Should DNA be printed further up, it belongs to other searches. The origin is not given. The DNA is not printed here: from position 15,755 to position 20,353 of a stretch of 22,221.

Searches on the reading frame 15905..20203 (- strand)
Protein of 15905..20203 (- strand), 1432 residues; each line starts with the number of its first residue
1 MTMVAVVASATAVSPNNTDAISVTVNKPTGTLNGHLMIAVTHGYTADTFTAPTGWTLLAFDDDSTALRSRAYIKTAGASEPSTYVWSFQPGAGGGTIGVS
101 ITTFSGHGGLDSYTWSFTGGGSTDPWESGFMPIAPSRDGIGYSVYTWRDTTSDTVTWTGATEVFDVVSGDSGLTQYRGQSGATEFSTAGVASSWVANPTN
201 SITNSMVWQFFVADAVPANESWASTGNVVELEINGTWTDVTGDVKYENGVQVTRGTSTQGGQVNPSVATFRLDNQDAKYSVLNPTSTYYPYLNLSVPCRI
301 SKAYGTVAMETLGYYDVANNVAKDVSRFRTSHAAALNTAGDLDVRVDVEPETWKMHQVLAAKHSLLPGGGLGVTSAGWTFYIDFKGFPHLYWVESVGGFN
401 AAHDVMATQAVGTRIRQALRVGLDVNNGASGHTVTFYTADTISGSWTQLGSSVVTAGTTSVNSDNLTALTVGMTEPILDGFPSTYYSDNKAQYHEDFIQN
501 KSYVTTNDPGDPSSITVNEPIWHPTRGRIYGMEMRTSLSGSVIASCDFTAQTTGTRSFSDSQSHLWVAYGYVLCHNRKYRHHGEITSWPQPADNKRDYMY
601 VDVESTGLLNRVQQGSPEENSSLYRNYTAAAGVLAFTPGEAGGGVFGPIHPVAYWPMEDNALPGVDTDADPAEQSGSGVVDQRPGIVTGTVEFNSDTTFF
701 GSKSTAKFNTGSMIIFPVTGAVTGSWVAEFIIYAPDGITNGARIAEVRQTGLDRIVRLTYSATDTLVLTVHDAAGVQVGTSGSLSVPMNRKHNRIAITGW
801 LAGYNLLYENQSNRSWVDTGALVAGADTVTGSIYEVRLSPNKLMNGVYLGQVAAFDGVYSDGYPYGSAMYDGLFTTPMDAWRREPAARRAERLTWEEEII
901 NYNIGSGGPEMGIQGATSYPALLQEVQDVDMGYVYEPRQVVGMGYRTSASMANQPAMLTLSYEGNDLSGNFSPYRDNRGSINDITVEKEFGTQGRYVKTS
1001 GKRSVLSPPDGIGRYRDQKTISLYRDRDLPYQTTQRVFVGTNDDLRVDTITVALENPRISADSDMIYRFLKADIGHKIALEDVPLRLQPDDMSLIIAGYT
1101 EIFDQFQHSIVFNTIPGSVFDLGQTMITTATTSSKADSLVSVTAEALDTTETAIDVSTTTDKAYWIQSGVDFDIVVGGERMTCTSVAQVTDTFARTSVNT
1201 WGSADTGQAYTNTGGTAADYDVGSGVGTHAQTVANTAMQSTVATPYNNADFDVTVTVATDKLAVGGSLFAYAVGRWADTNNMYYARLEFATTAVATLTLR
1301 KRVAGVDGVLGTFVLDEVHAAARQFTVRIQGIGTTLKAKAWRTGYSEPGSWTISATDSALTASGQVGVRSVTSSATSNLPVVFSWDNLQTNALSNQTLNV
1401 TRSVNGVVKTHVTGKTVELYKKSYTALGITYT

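Call 9: search_protein_families(library=phrogs, proteins=[window:15905-20203:-], max_evalue=0.001)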
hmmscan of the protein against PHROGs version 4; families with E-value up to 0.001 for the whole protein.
window:15905-20203:- (1432 aa): 2 families
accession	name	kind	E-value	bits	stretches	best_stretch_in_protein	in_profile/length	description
phrog_5313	-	unknown function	7.5e-131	439.2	1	146-1222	94-1050/1052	-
phrog_24476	-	other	7.7e-60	203.7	2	1133-1426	760-1065/1066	phosphodiesterase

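Call 76: search_protein_families(library=pfam, proteins=[window:15905-20203:-], max_evalue=0.001)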
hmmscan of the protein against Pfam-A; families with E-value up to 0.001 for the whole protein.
window:15905-20203:- (1432 aa): 0 families
